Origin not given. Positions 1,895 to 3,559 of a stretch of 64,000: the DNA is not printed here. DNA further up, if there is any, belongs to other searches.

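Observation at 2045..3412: Cytoplasmic protein built from exactly phased 78-nt / 26-aa repeats of an unrecognised type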

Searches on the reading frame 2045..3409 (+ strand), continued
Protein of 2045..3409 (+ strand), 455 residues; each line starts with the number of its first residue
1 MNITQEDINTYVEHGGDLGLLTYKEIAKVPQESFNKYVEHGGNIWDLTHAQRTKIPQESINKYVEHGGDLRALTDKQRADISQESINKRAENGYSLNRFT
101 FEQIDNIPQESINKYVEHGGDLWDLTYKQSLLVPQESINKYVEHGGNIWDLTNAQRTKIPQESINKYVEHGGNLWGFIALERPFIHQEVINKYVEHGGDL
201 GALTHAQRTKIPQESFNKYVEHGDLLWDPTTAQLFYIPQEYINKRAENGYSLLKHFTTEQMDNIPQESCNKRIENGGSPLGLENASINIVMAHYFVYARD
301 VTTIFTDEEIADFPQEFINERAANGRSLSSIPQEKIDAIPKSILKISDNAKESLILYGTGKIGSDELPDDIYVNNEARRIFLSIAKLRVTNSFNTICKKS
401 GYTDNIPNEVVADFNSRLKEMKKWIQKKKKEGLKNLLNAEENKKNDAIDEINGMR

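Call 28: search_protein_families(library=pfam, proteins=[P0054, P0046, P0061, P0022, P0009, P0053, P0045, P0006, P0047], max_evalue=0.01)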
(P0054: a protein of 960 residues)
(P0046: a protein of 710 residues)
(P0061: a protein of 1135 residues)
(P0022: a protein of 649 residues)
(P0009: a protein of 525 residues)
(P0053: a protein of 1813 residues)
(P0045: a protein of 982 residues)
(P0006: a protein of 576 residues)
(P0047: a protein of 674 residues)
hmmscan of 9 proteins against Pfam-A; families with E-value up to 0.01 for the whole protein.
P0054 (960 aa): 2 families
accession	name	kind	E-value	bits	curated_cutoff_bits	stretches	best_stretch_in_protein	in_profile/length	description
PF05569.17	Peptidase_M56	-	2.7e-09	37.1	31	1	223-325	180-295/296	BlaR1 peptidase M56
PF21956.1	DUF6922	-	1.3e-05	25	27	0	614-637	4-27/52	Family of unknown function (DUF6922)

P0046 (710 aa): 1 family
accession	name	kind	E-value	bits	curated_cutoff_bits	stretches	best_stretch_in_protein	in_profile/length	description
PF13411.12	MerR_1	-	9.4e-05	22.9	21.6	0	482-500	47-65/69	MerR HTH family regulatory protein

P0061 (1135 aa): 0 families

P0022 (649 aa): 0 families

P0009 (525 aa): 1 family
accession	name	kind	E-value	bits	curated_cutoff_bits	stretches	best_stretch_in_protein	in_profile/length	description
PF11372.14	DUF3173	-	0.00072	19.8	25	0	123-144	32-52/58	Domain of unknown function (DUF3173)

P0053 (1813 aa): 6 families
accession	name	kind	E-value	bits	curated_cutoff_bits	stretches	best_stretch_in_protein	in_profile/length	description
PF11553.14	DUF3231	-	2.8e-07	30.7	29.6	0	1046-1109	42-103/165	Protein of unknown function (DUF3231)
PF10978.13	DUF2785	-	5.7e-07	29.8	25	0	473-506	34-66/174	Protein of unknown function (DUF2785)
PF21000.2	RMI1_N_N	-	2.4e-05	25.3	23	0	380-405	3-29/49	RMI1, N-terminal helical domain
PF15412.11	Nse4-Nse3_bdg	-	9.2e-05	22.9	23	0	1100-1118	28-46/55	Binding domain of Nse4/EID3 to Nse3-MAGE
PF12445.13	FliC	-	0.0011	19.7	23.2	0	1004-1071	30-97/127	Flagellin protein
PF22482.2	AsnC_trans_reg_3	-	0.0074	16.8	24.4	0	1019-1051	15-48/95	PF0864 C-terminal dimeric alpha+beta barrel domain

P0045 (982 aa): 11 families
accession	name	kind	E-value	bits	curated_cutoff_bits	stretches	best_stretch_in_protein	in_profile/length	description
PF16750.11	HK_sensor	-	2.2e-18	67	30.5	0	268-323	11-66/110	Sensor domain of 2-component histidine kinase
PF03472.21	Autoind_bind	-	8.8e-17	61.4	23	0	165-187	32-54/149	Autoinducer binding domain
PF21098.3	PH-GRAM_MTMR6-like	-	4.1e-16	59.3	23.5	0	292-352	12-72/92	MTMR6-9, GRAM domain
PF06316.17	Ail_Lom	-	1.6e-14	54.5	23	0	101-138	99-136/199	Enterobacterial Ail/Lom protein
PF17755.6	UvrA_DNA-bind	-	2.3e-13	50.8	23.2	0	256-302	47-90/110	UvrA DNA-binding domain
PF19374.4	DUF5949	-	5.6e-09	36.3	22.7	0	94-163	91-159/167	Family of unknown function (DUF5949)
PF21370.4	PAS_GdpP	-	2.4e-07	31.5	27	0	111-134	26-49/90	Cyclic-di-AMP phosphodiesterase GdpP-like, PAS domain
PF05341.16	PIF6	-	3.6e-06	27.5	27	0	499-537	56-94/105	Per os infectivity factor 6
PF14417.12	MEDS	-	4.3e-06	27.1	29.8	0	100-179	31-118/161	MEDS: MEthanogen/methylotroph, DcmR Sensory domain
PF05248.17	Adeno_E3A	-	8.5e-05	23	25.2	0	152-172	36-56/104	Adenovirus E3A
PF07757.19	AdoMet_MTase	-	0.0045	17.6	27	0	271-296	8-33/115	Predicted AdoMet-dependent methyltransferase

P0006 (576 aa): 1 family
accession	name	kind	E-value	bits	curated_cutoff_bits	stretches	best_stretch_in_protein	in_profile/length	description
PF20439.3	SpoIVA_C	-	0.0052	17.3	25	0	493-553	6-66/76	Sporulation stage IV protein A, C-terminal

P0047 (674 aa): 0 families

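Call 36: search_protein_families(library=phrogs, proteins=[window:2045-3409:+], max_evalue=1)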
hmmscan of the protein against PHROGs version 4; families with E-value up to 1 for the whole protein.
window:2045-3409:+ (455 aa): 18 families
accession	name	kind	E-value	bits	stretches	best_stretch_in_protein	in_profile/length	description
phrog_33876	-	unknown function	1.2e-14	54.9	0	138-152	6-20/42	-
phrog_22506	-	unknown function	4.7e-08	34.1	0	35-80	51-93/98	-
phrog_5643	-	unknown function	5.2e-05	23.9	0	4-40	49-76/79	-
phrog_14606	-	unknown function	7e-05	23.5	1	31-110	131-209/263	-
phrog_12272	-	unknown function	0.00031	22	0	101-129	36-64/80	-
phrog_15008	-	unknown function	0.00045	21.3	0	59-83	38-61/74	-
phrog_4583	-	transcription regulation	0.0016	19.4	0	50-63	30-43/81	transcriptional repressor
phrog_28841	-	unknown function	0.0028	19.1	0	132-164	54-86/116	-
phrog_21987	-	unknown function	0.0029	18.8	0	29-55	26-52/69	-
phrog_575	-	integration and excision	0.018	16.2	0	206-231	20-45/71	Cox-like excisionase and repressor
phrog_16953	-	unknown function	0.018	16.2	0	144-167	65-88/96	-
phrog_14822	-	unknown function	0.034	15.2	0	136-163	19-46/77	-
phrog_38614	-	unknown function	0.042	15.2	0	136-152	9-25/74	-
phrog_11463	-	unknown function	0.061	14.7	0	150-195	7-52/120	-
phrog_21067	-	unknown function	0.14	13.8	0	109-148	23-62/72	-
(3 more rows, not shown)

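Call 37: search_protein_families(library=padloc, proteins=[window:2045-3409:+], max_evalue=1)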
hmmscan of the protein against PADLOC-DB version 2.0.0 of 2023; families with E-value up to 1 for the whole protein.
window:2045-3409:+ (455 aa): 3 families
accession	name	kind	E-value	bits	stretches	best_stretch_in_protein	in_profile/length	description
PDLC04514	PDC-M20B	-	0.00017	19.1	1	43-94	11-62/282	-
PDLC04512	PDC-M20B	-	0.00043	17.5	1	44-90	40-86/302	-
PDLC04487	PDC-M16B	-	0.0063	13.8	1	84-130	55-99/354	-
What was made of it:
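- On Anti-phage defence systems (PADLOC) and phage protein families (PHROGs): PADLOC best E is 1.7e-4 at 19 bits over about 50 residues (call 37).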

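Call 45: find_related_loci(query=A1, collection=viral_contigs, flank=8000)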
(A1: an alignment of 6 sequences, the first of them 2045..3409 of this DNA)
Query A1 (455 aa) in viral_contigs; peptide patterns used: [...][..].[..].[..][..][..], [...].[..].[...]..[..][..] (x = any residue, [..] = any of these).
491 stretches matched a pattern, but none encodes a relative of the query by tblastn (E <= 1e-3).
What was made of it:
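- On Anti-phage defence systems (PADLOC) and phage protein families (PHROGs): No relative was found in IMG/VR (call 45).
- No relative was found in 2.9 million viral contigs (call 45).
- Tried and rejected: No relative in IMG/VR (call 45).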

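Call 66: fold_search(model_id=the predicted structure, library=viral)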
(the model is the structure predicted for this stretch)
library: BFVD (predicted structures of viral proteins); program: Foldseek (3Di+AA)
matches with E <= 10: 172; with E <= 0.001: 1
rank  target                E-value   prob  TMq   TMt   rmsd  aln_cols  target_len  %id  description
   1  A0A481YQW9            6.3e-04  1.00  0.21  0.18  21.8       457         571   11  Uncharacterized protein [Pithovirus LCDPAC02]
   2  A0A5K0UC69            2.2e-03  0.99  0.20  0.13  18.3       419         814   10  Uncharacterized protein [Yasminevirus sp. GU-2018]
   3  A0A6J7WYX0            5.5e-03  0.98  0.22  0.19  26.3       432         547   12  Leucine rich repeat variant [uncultured Caudovirales phage]
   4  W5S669                6.5e-03  0.99  0.24  0.26  19.7       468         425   14  Ankyrin-repeat protein [Pithovirus sibericum]
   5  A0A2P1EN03            1.2e-02  0.96  0.22  0.17  19.0       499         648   12  Ankyrin repeat protein [Moumouvirus australiensis]
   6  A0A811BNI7            1.7e-02  0.89  0.20  0.21  18.7       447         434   13  Ankyrin repeat domain containing protein [Pandoravirus japonicus]
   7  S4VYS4                2.0e-02  0.99  0.27  0.24  20.4       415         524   12  Ankyrin repeat domain containing protein [Pandoravirus dulcis]
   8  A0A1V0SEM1            3.9e-02  0.82  0.24  0.20  16.8       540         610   12  RING finger domain protein [Hokovirus HKV1]
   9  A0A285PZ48            4.8e-02  0.75  0.21  0.21  24.1       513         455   10  Ankyrin repeat [Cedratvirus lausannensis]
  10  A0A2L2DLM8            4.8e-02  0.72  0.19  0.16  19.1       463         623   13  Ankyrin repeat protein [Acanthamoeba polyphaga mimivirus]
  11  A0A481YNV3            5.1e-02  0.95  0.22  0.24  15.1       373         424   13  Ankyrin repeat protein [Pithovirus LCDPAC01]
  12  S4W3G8                5.7e-02  0.80  0.23  0.15  21.7       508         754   12  Ankyrin repeat domain containing protein [Pandoravirus salinus]
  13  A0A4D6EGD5            6.5e-02  1.00  0.28  0.26   7.8       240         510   15  Ankyrin repeat domain containing protein [Pandoravirus celtis]
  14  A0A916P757            7.6e-02  0.60  0.19  0.15  24.9       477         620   11  Tryptophan repeat gene family [Mythimna separata entomopoxvirus 'L']
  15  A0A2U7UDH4            7.9e-02  0.84  0.25  0.27  19.9       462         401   10  Ankyrin repeat domain containing protein [Pandoravirus neocaledonia]
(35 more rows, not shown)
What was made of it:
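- Closest known: Ankyrin repeats. Same: Giant-virus ANK proteins are among the best, though weak, Foldseek matches (call 66).
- Closest known: Leucine-rich repeat variant. Same: A phage protein annotated as LRV is the third Foldseek BFVD match (E 5.5e-3, call 66).
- Foldseek against BFVD lists giant-virus ankyrin proteins and a phage 'leucine rich repeat variant' protein at E 6e-4 to 0.1 with high 'prob' values (call 66).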

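Call 69: search_protein_families(library=pfam, proteins=[P0067, P0064, P0052, P0057, P0089, P0055, P0094], max_evalue=0.01)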
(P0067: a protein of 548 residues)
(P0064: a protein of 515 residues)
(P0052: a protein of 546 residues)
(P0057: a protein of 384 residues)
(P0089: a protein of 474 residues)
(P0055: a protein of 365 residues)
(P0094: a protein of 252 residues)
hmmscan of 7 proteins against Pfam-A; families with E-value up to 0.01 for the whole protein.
P0067 (548 aa): 3 families
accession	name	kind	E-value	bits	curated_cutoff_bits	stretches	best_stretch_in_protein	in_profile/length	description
PF00725.27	3HCDH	-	3.2e-05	24.8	22.1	0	178-201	13-36/97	3-hydroxyacyl-CoA dehydrogenase, C-terminal domain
PF07831.19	PYNP_C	-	0.00028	20.9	27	0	170-198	40-68/75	Pyrimidine nucleoside phosphorylase C-terminal domain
PF14013.11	MT0933_antitox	-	0.0024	18.5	27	0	44-55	12-23/49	MT0933-like antitoxin protein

P0064 (515 aa): 2 families
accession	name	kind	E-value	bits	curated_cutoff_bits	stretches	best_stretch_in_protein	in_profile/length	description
PF14013.11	MT0933_antitox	-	0.0001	22.9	27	0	97-110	12-25/49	MT0933-like antitoxin protein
PF07831.19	PYNP_C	-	0.00024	21.2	27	0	74-105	38-69/75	Pyrimidine nucleoside phosphorylase C-terminal domain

P0052 (546 aa): 8 families
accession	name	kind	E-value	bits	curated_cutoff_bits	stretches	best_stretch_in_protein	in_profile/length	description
PF02643.20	DUF192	-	1.1e-12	48.3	27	1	438-530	1-85/96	Uncharacterized ACR, COG1430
PF00725.27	3HCDH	-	5.2e-08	33.8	22.1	0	298-316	20-38/97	3-hydroxyacyl-CoA dehydrogenase, C-terminal domain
PF02885.22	Glycos_trans_3N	-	3.4e-06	27.2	26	0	197-215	5-23/63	Glycosyl transferase family, helical bundle domain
PF03725.20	RNase_PH_C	-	1.5e-05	25.3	20.8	0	229-243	52-66/67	3' exoribonuclease family, domain 2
PF10415.14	FumaraseC_C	-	4.5e-05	24.2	32.5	0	184-218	16-51/54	Fumarase C C-terminus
PF13814.12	Replic_Relax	-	7.5e-05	23.3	25.3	0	196-219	1-24/191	Replication-relaxation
PF13319.11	DUF4090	-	0.0011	19.6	22.7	0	378-390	3-15/84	Protein of unknown function (DUF4090)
PF24409.1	wHTH-PRTase_assc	-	0.0026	18.2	27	0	221-255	15-49/83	wHTH-PRTase associated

P0057 (384 aa): 9 families
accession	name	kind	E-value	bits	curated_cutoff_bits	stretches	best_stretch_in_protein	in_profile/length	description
PF13411.12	MerR_1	-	1.5e-08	35.1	21.6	0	128-189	11-65/69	MerR HTH family regulatory protein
PF06303.17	MatP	-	0.00016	22.6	27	0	212-269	27-83/84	MatP N-terminal domain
PF04695.18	Pex14_N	-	0.00053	20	23.2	0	146-162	26-42/46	Pex14 N-terminal domain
PF17267.7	DUF5333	-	0.0011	19.6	27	0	252-297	45-90/110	Family of unknown function (DUF5333)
PF22943.2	HTH_68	-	0.0022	18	27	0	248-264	7-23/45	Putative helix-turn-helix domain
PF02631.22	RecX_HTH2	-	0.003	18.2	26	0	148-161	26-39/42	RecX, second three-helix domain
PF22448.1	RepB_primase_C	-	0.005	17.1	26.1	0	246-266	6-26/54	RepB DNA-primase C-terminal helical domain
PF13338.12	AbiEi_4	-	0.0054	17.2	25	0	172-194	15-37/49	Transcriptional regulator, AbiEi antitoxin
PF21982.2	RecX_HTH1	-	0.0072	16.7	26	0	176-192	23-39/40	RecX, first three-helix domain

P0089 (474 aa): 1 family
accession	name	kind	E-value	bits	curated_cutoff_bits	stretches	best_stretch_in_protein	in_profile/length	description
PF17651.6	Raco_middle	-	0.0069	16.5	26.8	0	290-380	57-151/163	RACo middle region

P0055 (365 aa): 0 families

P0094 (252 aa): 0 families
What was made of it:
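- Tried and rejected: MerR_1 and RecX hits occur only in distant archaeal-type repeat proteins (calls 28, 69).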

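Call 70: find_related_loci(query=A1, collection=metagenome_contigs, flank=5000)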
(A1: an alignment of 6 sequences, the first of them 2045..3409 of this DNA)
Query A1 (455 aa) in metagenome_contigs; peptide patterns used: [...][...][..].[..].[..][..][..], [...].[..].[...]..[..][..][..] (x = any residue, [..] = any of these).
600 stretches matched a pattern, but none encodes a relative of the query by tblastn (E <= 1e-3).

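Call 76: find_encoding_contigs(protein=P0004, flank=6000, max_places=2)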
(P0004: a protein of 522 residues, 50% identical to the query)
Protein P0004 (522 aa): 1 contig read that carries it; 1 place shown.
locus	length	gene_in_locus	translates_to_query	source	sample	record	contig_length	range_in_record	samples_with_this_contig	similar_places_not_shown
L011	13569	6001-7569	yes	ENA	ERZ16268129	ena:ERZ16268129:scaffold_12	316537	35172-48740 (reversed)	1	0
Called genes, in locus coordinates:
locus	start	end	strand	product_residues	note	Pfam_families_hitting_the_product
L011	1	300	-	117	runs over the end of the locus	-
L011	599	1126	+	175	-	-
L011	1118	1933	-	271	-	-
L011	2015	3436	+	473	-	PF03237:Terminase_6N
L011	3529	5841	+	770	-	-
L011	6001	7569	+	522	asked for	PF10925:DUF2680 (faint), PF05887:Trypan_PARP (weak)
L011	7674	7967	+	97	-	-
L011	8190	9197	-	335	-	PF09084:NMT1, PF13379:NMT1_2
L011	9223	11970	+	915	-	PF00133:tRNA-synt_1, PF09334:tRNA-synt_1g, PF13603:tRNA-synt_1_2, PF08264:Anticodon_1, PF10458:Val_tRNA-synt_C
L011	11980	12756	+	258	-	PF09997:DUF2238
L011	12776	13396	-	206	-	PF00702:Hydrolase, PF13419:HAD_2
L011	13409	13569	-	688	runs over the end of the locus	PF00005:ABC_tran, PF12704:MacB_PCD, PF02687:FtsX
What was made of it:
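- One member (P0004) lies next to a large-terminase gene (call 76).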
